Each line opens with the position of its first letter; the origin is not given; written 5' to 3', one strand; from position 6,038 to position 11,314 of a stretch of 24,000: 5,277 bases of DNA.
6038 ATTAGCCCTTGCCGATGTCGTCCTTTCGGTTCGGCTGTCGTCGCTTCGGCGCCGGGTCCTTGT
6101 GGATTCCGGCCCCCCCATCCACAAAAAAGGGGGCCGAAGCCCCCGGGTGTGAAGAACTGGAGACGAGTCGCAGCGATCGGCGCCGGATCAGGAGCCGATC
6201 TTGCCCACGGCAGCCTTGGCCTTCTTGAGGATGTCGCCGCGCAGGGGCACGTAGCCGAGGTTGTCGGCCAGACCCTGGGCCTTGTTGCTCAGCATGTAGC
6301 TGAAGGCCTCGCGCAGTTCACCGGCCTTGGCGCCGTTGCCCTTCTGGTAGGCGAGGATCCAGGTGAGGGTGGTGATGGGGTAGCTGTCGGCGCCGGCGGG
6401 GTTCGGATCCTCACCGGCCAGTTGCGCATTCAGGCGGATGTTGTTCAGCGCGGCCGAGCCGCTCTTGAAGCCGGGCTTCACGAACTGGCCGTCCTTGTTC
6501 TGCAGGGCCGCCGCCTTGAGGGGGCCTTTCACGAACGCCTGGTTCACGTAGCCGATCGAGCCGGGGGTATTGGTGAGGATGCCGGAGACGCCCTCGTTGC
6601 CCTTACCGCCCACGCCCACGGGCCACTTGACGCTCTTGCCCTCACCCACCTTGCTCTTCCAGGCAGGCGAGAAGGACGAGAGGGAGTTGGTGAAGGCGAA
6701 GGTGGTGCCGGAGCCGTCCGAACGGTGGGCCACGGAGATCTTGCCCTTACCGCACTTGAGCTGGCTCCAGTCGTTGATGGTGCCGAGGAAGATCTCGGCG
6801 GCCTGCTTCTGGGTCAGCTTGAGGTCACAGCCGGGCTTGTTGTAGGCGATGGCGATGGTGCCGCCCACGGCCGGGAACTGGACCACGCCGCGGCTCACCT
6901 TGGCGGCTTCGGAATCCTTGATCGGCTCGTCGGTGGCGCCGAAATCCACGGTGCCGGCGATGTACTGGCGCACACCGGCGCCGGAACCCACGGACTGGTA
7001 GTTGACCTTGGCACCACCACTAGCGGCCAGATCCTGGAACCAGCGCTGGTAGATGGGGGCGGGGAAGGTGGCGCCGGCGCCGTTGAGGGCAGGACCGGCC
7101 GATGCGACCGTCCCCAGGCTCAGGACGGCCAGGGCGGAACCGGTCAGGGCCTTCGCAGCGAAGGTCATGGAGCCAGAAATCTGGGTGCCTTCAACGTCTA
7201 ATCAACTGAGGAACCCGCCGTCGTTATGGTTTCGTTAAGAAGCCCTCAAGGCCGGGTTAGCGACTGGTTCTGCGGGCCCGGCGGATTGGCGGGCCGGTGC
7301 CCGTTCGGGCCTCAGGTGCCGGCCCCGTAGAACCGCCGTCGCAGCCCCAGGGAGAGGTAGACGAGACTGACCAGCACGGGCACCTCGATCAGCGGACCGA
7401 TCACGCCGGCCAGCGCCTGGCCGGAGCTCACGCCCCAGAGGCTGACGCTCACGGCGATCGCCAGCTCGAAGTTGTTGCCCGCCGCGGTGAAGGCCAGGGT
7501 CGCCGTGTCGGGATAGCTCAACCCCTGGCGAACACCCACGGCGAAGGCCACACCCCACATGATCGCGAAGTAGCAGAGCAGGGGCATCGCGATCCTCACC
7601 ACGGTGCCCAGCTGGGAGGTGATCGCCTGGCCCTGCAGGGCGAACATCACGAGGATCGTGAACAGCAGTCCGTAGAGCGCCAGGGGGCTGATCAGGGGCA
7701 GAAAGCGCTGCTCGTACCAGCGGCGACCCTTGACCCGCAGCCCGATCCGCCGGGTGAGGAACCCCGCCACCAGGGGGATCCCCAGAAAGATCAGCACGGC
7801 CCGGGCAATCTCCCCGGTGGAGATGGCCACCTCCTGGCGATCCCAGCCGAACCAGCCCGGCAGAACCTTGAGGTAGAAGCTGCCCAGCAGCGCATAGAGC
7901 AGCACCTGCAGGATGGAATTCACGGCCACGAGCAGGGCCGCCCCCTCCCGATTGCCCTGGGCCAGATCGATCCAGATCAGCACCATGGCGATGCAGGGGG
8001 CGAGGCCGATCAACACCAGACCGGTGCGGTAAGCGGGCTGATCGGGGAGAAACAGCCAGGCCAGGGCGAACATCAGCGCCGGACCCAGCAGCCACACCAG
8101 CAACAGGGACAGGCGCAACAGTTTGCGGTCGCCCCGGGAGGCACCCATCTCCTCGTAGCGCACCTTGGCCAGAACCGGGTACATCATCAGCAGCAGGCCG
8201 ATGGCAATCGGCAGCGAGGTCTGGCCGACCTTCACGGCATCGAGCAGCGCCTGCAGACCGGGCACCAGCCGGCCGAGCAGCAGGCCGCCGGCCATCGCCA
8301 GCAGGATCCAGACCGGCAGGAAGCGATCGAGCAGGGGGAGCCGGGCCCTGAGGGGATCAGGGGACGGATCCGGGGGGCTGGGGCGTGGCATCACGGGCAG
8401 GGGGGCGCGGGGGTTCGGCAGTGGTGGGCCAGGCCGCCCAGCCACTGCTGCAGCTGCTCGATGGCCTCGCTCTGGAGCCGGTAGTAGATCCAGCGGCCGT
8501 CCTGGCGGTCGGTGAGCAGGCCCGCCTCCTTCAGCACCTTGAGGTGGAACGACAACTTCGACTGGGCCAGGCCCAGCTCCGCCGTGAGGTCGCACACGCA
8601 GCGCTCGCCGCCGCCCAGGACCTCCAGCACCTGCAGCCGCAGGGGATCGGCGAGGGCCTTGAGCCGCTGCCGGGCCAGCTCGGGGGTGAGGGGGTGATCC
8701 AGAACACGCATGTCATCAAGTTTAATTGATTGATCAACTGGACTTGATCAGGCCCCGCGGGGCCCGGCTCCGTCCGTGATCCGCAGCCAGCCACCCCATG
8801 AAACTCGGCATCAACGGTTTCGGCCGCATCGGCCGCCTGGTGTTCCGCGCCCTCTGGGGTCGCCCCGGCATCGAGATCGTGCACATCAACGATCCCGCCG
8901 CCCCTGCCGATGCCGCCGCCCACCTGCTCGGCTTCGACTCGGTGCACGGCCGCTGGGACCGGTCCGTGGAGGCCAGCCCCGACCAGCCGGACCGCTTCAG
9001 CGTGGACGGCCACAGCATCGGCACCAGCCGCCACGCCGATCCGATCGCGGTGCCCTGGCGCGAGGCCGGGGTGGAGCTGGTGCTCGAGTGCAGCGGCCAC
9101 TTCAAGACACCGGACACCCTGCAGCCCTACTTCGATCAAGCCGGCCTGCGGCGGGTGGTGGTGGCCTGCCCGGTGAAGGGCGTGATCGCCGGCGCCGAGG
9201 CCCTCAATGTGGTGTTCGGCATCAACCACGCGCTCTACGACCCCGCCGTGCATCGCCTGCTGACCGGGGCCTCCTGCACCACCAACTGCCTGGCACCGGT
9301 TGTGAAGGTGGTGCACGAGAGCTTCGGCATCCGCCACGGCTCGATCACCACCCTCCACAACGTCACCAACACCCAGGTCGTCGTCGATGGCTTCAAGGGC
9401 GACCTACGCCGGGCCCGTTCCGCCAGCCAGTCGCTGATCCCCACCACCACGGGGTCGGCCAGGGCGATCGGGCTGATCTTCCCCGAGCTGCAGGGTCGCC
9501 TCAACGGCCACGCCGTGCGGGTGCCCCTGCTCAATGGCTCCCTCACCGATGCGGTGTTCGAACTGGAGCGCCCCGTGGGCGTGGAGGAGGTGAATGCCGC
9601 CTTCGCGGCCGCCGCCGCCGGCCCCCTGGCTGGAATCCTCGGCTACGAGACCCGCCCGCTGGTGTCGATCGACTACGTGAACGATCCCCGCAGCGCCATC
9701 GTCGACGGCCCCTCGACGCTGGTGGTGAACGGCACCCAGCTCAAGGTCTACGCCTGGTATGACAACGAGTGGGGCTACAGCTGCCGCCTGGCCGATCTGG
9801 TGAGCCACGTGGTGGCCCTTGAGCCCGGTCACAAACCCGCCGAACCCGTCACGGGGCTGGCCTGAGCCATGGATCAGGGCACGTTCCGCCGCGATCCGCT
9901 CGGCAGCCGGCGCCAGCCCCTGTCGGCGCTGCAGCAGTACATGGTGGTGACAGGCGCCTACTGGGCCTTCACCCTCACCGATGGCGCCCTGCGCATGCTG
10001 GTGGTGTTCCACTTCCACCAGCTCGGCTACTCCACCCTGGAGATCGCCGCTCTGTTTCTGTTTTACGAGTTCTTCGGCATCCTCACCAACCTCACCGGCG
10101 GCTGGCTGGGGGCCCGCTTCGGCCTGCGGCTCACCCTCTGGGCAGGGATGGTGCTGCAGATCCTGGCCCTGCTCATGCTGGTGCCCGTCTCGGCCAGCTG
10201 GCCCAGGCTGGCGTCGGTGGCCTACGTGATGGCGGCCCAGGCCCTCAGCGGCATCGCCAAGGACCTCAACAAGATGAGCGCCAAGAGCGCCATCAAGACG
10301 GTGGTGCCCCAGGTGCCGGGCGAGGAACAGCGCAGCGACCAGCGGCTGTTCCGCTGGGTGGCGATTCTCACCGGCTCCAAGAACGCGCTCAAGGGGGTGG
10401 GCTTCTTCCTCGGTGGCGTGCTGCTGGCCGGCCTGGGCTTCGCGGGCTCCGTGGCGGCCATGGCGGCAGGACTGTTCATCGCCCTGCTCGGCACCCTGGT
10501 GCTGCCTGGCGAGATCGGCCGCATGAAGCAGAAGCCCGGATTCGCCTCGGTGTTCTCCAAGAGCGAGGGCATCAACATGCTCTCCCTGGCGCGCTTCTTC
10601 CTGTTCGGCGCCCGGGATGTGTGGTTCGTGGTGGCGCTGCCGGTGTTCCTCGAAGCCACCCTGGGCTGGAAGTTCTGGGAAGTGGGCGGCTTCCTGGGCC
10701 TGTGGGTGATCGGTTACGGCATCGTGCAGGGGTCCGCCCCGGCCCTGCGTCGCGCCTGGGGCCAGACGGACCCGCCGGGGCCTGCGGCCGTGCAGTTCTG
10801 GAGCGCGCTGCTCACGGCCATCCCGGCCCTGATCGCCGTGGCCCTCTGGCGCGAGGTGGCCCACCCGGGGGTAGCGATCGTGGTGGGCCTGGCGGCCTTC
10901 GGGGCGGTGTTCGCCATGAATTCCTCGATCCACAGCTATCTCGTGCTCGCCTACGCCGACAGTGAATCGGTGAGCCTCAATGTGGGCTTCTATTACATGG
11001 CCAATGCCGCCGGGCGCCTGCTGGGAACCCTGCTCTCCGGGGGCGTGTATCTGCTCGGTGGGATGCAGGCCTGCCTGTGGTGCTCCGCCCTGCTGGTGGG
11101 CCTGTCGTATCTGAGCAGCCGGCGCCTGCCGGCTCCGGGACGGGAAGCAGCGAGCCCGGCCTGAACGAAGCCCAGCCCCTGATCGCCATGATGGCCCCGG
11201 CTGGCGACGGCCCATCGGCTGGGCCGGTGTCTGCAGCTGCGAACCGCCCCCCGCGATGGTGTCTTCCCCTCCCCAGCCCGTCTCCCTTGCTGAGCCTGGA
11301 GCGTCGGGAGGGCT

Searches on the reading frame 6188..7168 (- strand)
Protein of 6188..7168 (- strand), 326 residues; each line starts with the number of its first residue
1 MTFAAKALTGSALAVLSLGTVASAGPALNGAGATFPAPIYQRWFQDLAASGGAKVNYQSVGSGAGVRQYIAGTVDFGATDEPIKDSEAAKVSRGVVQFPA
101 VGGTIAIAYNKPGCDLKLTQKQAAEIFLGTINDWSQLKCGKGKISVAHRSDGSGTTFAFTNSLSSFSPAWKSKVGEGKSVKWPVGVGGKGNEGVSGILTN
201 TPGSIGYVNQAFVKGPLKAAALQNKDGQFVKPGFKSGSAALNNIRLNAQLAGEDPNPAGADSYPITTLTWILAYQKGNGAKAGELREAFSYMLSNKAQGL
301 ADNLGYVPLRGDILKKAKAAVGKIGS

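Call 24: search_protein_families(library=pfam, proteins=[window:6188-7168:-], max_evalue=0.001)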
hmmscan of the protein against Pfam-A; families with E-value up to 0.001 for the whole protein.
window:6188-7168:- (326 aa): 3 families
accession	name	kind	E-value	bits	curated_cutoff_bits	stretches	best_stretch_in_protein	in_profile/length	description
PF12849.12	PBP_like_2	-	1.9e-36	126.6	27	1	22-295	4-266/267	PBP superfamily domain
PF01547.30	SBP_bac_1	-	2.1e-15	57.9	26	1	30-298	6-306/307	Bacterial extracellular solute-binding protein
PF12727.12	PBP_like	-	1.5e-06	27.9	27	1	50-164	8-114/193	PBP superfamily domain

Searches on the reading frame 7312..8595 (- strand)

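Call 24: search_protein_families(library=pfam, proteins=[window:7312-8595:-], max_evalue=0.001)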
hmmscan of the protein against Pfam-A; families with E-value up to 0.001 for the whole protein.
window:7312-8595:- (427 aa): 1 family
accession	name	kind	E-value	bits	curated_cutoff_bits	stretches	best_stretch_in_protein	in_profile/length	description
PF01758.21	SBF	-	6.9e-52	176.3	24.3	1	131-327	1-190/191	Sodium Bile acid symporter family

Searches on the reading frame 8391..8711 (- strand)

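Call 25: search_protein_families(library=pfam, proteins=[window:8391-8711:-], max_evalue=0.001)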
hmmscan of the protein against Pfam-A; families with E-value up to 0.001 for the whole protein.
window:8391-8711:- (106 aa): 2 families
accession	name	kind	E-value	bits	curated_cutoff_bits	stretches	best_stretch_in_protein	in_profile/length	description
PF01022.26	HTH_5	-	2.3e-16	59.8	22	1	22-67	1-46/47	Bacterial regulatory protein, arsR family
PF12840.13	HTH_20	-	1.2e-10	41.7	27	1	20-68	1-50/51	Helix-turn-helix domain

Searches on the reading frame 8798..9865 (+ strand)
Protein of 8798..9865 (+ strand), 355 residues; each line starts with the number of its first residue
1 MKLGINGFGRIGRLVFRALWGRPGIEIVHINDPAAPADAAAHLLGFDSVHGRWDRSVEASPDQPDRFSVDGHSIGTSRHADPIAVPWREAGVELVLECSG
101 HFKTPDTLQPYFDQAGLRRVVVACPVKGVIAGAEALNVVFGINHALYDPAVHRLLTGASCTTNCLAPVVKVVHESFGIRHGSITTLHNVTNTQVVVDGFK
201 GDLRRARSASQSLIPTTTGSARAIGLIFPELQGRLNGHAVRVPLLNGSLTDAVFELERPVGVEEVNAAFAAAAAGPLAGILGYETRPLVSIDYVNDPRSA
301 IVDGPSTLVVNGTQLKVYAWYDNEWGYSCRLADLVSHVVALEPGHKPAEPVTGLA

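Call 24: search_protein_families(library=pfam, proteins=[window:8798-9865:+], max_evalue=0.001)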
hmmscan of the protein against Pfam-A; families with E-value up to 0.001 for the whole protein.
window:8798-9865:+ (355 aa): 2 families
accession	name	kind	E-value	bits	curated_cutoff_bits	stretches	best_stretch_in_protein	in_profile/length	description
PF02800.25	Gp_dh_C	-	5e-57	192.3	24.4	1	165-321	1-158/158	Glyceraldehyde 3-phosphate dehydrogenase, C-terminal domain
PF00044.30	Gp_dh_N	-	3e-31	108.1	31.7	1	1-104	1-100/101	Glyceraldehyde 3-phosphate dehydrogenase, NAD binding domain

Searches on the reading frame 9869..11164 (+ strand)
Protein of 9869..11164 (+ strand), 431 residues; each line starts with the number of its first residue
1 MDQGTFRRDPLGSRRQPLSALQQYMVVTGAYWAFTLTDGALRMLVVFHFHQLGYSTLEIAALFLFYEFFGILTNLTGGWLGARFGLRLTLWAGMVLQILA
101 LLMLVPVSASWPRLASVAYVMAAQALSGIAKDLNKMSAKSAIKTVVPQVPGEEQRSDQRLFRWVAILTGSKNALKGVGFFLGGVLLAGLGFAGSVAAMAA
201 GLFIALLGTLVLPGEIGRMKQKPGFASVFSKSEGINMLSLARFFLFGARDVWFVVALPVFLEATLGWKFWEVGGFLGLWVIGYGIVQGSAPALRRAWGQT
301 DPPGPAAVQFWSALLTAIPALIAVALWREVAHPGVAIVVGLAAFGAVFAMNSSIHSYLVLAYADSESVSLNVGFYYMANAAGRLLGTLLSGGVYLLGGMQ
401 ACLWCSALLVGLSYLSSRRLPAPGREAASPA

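Call 3: search_protein_families(library=pfam, proteins=[window:9869-11164:+], max_evalue=0.01)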
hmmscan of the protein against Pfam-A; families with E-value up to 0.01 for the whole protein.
window:9869-11164:+ (431 aa): 1 family
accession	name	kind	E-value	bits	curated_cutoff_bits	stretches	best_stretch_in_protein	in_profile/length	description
PF07690.21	MFS_1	-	4.6e-13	49.3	33.4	2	30-298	4-266/347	Major Facilitator Superfamily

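Call 4: search_protein_families(library=ncbifam, proteins=[window:9869-11164:+], max_evalue=0.01)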
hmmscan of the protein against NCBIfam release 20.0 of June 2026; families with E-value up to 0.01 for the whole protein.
window:9869-11164:+ (431 aa): 2 families
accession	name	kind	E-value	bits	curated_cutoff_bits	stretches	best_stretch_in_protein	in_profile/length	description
NF033734.1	MFS_ArsJ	equivalog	8.8e-176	584.8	400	1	22-419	1-391/392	organoarsenical effux MFS transporter ArsJ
NF038246.1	bile_salt_MFS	equivalog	0.00015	20.8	400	1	27-115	232-319/408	conjugated bile salt MFS transporter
